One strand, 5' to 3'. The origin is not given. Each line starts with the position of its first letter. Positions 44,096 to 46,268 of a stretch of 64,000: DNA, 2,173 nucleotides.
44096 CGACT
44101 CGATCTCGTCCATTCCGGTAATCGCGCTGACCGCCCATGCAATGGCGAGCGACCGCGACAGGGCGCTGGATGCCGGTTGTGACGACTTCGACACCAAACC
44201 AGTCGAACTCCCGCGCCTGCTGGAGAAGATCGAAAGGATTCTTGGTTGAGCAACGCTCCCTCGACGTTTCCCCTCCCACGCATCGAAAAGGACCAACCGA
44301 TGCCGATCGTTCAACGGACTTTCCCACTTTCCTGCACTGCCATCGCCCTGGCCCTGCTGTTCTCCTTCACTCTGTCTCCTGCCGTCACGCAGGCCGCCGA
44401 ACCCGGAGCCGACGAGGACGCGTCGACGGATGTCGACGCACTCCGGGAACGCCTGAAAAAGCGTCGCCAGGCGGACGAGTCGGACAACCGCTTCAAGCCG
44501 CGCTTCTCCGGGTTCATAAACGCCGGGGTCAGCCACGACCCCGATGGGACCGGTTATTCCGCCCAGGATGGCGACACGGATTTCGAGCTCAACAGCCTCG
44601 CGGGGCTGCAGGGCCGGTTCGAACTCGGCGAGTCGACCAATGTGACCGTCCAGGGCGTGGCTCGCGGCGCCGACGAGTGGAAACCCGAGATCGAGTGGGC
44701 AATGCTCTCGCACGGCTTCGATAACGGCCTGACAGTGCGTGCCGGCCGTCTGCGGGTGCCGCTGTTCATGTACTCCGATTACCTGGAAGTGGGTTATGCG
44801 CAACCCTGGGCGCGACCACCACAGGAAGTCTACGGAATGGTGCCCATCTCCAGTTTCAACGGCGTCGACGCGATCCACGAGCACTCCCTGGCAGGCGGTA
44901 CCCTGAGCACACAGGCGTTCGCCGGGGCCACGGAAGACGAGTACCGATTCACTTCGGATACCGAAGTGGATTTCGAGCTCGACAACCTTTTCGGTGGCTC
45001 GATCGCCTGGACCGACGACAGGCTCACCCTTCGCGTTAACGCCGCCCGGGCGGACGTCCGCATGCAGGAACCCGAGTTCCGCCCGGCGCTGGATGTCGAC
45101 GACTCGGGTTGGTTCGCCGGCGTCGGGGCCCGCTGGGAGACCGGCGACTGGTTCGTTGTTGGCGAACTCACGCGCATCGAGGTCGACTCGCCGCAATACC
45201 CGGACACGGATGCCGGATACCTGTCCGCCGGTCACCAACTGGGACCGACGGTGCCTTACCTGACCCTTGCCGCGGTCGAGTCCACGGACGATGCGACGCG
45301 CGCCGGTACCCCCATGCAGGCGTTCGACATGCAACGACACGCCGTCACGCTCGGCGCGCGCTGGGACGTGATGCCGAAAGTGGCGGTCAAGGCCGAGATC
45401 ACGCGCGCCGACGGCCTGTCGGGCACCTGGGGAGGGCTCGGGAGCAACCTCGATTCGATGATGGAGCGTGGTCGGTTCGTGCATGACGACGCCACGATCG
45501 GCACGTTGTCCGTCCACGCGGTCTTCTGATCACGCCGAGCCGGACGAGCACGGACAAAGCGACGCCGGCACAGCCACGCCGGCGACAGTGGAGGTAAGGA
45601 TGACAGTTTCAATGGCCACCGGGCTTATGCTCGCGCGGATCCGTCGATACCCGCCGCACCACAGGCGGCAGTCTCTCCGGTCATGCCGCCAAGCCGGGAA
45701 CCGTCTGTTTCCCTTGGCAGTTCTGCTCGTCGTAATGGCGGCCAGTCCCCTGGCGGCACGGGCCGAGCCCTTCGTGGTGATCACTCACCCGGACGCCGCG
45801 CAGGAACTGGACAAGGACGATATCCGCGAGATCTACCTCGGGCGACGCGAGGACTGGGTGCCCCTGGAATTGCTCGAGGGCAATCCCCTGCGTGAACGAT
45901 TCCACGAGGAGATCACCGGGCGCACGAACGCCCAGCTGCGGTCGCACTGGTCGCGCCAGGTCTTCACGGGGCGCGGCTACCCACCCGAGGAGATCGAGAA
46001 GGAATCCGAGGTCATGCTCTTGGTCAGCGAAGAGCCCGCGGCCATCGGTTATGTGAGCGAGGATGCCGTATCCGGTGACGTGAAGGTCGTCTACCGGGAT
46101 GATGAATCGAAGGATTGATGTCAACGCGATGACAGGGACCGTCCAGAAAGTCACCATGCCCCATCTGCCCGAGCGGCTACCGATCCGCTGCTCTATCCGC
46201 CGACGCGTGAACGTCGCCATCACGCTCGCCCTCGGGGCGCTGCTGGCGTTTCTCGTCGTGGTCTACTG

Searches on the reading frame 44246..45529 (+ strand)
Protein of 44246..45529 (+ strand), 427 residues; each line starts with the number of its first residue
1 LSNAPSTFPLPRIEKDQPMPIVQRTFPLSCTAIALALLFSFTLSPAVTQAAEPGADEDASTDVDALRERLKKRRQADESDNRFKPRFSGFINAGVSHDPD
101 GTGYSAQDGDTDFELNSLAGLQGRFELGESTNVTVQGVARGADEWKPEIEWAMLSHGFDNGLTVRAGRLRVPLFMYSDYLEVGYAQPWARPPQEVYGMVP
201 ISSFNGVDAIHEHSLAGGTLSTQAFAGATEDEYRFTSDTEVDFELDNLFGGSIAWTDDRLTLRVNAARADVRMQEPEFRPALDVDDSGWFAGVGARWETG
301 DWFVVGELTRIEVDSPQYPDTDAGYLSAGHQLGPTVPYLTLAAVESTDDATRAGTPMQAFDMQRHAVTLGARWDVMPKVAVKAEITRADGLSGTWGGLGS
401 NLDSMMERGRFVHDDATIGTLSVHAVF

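Call 3: search_protein_families(library=pfam, proteins=[window:44246-45529:+], max_evalue=0.01)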
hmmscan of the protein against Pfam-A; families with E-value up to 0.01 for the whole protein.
window:44246-45529:+ (427 aa): 1 family
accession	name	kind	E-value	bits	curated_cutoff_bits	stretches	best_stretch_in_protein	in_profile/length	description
PF13609.12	Porin_4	-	4.9e-06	27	27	1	78-389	16-306/310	Gram-negative porin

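Call 4: search_protein_families(library=ncbifam, proteins=[window:44246-45529:+], max_evalue=0.01)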
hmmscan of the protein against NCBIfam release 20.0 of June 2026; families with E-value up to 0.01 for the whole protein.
window:44246-45529:+ (427 aa): 0 families

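Call 77: search_protein_families(library=padloc, proteins=[window:44300-45529:+], max_evalue=0.001)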
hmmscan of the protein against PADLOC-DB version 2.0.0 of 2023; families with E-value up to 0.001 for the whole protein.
window:44300-45529:+ (409 aa): 0 families

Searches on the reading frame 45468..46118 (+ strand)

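Call 3: search_protein_families(library=pfam, proteins=[window:45468-46118:+], max_evalue=0.01)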
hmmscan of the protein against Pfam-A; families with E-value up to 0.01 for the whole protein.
window:45468-46118:+ (216 aa): 0 families

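Call 4: search_protein_families(library=ncbifam, proteins=[window:45468-46118:+], max_evalue=0.01)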
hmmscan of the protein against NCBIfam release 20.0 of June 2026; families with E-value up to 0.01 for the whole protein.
window:45468-46118:+ (216 aa): 1 family
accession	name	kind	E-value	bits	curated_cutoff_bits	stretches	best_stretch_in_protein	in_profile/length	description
NF001065.0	PRK00117.5-5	equivalog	0.0069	16.6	175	0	55-92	103-140/149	recombination regulator RecX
